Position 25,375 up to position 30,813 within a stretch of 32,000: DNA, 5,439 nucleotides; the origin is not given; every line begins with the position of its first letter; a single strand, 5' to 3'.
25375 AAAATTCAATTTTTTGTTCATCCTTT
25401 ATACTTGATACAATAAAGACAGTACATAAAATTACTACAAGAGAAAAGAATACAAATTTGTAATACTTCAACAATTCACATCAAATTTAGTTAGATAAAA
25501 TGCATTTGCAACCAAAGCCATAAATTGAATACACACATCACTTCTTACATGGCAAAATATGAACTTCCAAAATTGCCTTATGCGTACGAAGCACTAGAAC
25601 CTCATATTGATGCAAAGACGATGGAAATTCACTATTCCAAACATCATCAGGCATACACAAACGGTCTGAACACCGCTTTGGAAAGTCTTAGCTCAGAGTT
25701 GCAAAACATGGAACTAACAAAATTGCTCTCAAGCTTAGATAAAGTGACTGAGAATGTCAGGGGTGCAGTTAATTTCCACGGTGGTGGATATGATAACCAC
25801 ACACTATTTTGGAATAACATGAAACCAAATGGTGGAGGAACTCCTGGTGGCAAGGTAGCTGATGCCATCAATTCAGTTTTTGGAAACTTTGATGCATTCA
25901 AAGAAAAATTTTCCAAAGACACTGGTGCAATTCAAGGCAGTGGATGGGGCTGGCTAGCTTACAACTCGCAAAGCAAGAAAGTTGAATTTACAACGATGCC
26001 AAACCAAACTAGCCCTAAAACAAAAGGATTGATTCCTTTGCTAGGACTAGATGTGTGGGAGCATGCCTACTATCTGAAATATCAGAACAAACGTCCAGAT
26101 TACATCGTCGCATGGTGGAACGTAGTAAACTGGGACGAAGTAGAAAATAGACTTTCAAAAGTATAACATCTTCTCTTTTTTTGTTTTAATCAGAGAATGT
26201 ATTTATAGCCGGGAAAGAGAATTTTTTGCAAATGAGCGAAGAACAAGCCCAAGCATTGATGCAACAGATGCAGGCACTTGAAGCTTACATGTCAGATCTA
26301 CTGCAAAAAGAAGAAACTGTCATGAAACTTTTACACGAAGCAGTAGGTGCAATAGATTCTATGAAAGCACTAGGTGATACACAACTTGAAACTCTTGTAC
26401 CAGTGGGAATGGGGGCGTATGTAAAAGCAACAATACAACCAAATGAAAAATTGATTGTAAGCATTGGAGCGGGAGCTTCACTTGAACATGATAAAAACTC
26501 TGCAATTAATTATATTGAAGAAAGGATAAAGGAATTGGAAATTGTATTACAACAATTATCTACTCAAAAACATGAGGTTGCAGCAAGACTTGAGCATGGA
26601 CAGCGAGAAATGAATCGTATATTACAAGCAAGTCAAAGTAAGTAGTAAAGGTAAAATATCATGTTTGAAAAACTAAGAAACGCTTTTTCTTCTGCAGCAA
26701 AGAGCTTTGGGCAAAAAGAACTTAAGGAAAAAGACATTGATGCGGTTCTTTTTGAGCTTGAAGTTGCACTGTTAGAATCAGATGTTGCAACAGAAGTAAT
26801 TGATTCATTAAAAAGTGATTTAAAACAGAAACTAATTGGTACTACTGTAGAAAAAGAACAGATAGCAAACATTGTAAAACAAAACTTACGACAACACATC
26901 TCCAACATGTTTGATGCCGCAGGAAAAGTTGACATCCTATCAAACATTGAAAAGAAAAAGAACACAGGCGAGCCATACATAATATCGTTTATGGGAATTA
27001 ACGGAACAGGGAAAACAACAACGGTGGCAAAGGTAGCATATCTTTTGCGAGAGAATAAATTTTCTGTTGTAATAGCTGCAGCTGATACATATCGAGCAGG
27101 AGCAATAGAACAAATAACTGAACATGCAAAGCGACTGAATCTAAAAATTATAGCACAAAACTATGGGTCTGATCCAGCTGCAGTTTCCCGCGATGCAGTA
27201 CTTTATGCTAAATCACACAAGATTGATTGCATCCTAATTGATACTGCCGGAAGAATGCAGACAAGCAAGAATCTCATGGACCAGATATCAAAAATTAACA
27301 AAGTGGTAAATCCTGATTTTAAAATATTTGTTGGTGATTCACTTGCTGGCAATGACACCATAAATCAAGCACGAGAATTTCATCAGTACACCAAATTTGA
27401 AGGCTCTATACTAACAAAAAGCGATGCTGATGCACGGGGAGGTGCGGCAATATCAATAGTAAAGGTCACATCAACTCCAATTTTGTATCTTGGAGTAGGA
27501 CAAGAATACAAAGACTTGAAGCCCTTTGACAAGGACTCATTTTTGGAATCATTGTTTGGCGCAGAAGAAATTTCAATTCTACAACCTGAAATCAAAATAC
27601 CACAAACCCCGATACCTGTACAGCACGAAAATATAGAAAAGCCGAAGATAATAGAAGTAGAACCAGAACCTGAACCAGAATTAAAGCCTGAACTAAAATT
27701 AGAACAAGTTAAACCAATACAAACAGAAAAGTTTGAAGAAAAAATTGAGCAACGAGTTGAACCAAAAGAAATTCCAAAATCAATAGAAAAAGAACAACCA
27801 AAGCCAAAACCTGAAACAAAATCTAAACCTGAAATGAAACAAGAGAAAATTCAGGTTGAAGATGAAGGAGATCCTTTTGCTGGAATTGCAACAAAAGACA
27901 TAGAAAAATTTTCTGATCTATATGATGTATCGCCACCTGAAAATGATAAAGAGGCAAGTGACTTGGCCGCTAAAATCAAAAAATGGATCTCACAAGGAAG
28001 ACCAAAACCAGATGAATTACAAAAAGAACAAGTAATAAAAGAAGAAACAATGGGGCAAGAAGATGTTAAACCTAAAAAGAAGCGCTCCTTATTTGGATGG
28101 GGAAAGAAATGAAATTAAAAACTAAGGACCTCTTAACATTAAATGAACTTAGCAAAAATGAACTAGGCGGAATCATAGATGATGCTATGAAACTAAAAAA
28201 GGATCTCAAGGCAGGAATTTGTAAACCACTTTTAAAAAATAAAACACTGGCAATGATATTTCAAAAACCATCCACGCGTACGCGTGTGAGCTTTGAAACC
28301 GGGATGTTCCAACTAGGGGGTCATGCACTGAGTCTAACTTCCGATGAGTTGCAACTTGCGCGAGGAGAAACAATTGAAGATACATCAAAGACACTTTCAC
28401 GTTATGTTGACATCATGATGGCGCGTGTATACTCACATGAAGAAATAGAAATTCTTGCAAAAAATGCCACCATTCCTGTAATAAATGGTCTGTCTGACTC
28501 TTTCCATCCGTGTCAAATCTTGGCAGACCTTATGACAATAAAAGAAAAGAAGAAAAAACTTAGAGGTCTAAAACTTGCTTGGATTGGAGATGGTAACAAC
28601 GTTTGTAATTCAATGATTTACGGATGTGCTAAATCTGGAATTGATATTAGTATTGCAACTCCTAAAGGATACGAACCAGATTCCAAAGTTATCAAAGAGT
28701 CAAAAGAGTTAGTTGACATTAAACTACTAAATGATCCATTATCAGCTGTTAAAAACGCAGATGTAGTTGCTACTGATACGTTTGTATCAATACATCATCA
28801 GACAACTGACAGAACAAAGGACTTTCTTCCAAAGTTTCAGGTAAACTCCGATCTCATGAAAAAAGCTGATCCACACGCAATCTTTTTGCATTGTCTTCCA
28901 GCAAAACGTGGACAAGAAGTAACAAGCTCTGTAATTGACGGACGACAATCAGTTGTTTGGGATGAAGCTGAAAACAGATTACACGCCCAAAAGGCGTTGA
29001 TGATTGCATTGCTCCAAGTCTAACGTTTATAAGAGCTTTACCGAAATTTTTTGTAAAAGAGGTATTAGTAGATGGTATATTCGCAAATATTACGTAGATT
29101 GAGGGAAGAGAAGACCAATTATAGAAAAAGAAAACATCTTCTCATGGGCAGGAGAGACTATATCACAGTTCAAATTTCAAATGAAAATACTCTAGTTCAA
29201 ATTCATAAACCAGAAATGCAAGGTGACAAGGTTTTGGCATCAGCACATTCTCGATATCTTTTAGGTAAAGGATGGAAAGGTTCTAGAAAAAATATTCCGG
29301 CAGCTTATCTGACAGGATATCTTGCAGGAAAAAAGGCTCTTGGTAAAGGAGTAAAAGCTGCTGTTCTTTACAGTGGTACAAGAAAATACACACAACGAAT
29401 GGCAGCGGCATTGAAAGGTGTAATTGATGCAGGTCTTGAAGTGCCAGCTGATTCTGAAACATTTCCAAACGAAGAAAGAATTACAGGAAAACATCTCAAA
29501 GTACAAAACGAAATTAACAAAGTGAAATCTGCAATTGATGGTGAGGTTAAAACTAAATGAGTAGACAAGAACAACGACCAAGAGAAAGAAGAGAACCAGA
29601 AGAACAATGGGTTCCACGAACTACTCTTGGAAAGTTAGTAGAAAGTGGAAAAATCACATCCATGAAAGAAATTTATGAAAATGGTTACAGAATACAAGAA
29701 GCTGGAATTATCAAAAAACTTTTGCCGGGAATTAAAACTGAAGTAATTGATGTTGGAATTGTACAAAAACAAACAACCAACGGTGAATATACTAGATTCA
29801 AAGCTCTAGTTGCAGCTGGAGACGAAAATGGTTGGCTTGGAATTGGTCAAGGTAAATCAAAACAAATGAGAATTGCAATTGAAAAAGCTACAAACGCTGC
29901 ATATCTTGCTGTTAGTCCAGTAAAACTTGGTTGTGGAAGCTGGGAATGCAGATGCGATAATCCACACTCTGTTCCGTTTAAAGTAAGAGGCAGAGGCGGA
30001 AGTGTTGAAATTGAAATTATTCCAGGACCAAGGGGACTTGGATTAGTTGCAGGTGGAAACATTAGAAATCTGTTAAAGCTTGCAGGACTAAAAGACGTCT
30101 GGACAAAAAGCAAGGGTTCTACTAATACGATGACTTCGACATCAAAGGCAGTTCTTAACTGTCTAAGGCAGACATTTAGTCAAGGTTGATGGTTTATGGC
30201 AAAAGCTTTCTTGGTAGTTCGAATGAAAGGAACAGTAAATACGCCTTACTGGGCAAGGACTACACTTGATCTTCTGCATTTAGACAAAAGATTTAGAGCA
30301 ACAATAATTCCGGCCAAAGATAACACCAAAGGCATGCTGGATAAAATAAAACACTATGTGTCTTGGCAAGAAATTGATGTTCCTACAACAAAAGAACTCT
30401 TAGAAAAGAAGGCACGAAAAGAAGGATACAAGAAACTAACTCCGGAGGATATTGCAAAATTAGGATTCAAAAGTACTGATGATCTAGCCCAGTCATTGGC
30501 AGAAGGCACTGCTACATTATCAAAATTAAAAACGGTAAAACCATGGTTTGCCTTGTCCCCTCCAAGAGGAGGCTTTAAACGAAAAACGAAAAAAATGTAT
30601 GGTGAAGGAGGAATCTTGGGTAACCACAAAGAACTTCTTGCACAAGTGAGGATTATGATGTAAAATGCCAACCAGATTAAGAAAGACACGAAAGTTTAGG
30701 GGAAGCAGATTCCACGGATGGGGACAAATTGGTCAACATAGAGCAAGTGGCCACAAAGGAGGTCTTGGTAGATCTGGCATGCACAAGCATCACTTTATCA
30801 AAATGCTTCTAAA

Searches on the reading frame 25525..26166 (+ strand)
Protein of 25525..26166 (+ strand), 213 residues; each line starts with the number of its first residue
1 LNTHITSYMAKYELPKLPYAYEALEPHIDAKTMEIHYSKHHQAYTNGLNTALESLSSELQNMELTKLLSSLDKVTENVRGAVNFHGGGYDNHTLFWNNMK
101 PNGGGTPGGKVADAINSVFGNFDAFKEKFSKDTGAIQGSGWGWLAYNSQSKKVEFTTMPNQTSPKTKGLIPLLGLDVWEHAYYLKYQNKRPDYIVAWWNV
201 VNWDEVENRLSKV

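Call 82: search_protein_families(library=pfam, proteins=[window:25525-26166:+], max_evalue=0.00001)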
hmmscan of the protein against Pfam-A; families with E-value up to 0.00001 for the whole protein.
window:25525-26166:+ (213 aa): 2 families
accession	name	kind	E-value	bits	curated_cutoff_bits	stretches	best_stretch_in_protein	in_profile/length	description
PF02777.23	Sod_Fe_C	-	3.5e-40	136.6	20.9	1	108-209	2-102/102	Iron/manganese superoxide dismutases, C-terminal domain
PF00081.27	Sod_Fe_N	-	1.3e-29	103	27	1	11-100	1-82/82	Iron/manganese superoxide dismutases, alpha-hairpin domain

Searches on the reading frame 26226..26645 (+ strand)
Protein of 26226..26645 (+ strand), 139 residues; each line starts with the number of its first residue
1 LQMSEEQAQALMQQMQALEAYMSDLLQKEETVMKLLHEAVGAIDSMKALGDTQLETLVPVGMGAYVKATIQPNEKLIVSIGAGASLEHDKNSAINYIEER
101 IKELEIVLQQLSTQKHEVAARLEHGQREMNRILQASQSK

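Call 82: search_protein_families(library=pfam, proteins=[window:26226-26645:+], max_evalue=0.00001)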
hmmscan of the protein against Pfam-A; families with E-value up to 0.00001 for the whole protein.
window:26226-26645:+ (139 aa): 1 family
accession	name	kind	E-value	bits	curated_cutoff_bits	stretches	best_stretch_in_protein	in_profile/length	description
PF02996.22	Prefoldin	-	8.2e-18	64.9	23.2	1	12-134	2-119/120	Prefoldin subunit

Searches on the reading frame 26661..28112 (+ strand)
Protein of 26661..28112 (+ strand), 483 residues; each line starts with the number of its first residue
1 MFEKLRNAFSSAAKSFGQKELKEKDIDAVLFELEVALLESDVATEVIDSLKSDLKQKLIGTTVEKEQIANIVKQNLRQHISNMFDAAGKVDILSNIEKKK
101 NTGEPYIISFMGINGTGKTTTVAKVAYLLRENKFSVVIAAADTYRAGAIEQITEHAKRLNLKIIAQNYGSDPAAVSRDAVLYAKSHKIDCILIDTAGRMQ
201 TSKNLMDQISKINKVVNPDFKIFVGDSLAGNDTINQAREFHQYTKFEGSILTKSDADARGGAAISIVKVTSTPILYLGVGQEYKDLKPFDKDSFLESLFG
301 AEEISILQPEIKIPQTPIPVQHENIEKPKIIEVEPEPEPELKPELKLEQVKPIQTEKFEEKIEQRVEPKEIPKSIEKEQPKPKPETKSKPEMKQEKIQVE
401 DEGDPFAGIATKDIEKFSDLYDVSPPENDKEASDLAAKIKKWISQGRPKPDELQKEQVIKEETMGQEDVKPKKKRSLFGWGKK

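Call 82: search_protein_families(library=pfam, proteins=[window:26661-28112:+], max_evalue=0.00001)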
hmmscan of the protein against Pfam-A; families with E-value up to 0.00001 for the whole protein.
window:26661-28112:+ (483 aa): 2 families
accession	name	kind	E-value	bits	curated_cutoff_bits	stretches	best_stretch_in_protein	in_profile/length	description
PF00448.28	SRP54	-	4.6e-69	232.4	22.7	1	106-299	2-195/196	SRP54-type protein, GTPase domain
PF02881.24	SRP54_N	-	2.2e-10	41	22.4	1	8-76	4-75/75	SRP54-type protein, helical bundle domain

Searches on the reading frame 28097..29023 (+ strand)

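Call 82: search_protein_families(library=pfam, proteins=[window:28097-29023:+], max_evalue=0.00001)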
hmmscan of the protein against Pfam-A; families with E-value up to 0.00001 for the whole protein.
window:28097-29023:+ (308 aa): 2 families
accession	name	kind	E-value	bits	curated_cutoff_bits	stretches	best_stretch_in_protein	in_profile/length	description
PF00185.30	OTCace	-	6.5e-53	179.4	29.4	1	157-304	2-156/157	Aspartate/ornithine carbamoyltransferase, Asp/Orn binding domain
PF02729.26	OTCace_N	-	3.5e-51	173.6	29.9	1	10-150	1-148/148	Aspartate/ornithine carbamoyltransferase, carbamoyl-P binding domain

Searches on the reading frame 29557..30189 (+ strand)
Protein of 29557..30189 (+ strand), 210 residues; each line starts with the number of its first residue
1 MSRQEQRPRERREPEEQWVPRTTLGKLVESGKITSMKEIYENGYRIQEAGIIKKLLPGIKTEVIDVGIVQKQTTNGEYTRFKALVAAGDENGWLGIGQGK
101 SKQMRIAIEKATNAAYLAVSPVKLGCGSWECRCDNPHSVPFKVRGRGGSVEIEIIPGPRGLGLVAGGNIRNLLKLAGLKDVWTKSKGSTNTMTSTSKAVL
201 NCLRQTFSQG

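Call 82: search_protein_families(library=pfam, proteins=[window:29557-30189:+], max_evalue=0.00001)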
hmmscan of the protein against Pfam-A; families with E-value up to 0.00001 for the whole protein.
window:29557-30189:+ (210 aa): 2 families
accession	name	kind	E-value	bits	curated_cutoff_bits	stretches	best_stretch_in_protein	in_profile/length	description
PF00333.26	Ribosomal_S5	-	8.4e-22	77.4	27.1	1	60-123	2-65/65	Ribosomal protein S5, N-terminal domain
PF03719.21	Ribosomal_S5_C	-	4.6e-17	61.7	21.5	1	145-206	1-61/71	Ribosomal protein S5, C-terminal domain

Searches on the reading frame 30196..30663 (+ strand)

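Call 82: search_protein_families(library=pfam, proteins=[window:30196-30663:+], max_evalue=0.00001)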
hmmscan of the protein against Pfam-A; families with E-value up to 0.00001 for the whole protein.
window:30196-30663:+ (155 aa): 1 family
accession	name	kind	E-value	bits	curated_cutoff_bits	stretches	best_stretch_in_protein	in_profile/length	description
PF00327.25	Ribosomal_L30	-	1.8e-12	47.3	23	1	6-55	2-51/51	Ribosomal protein L30p/L7e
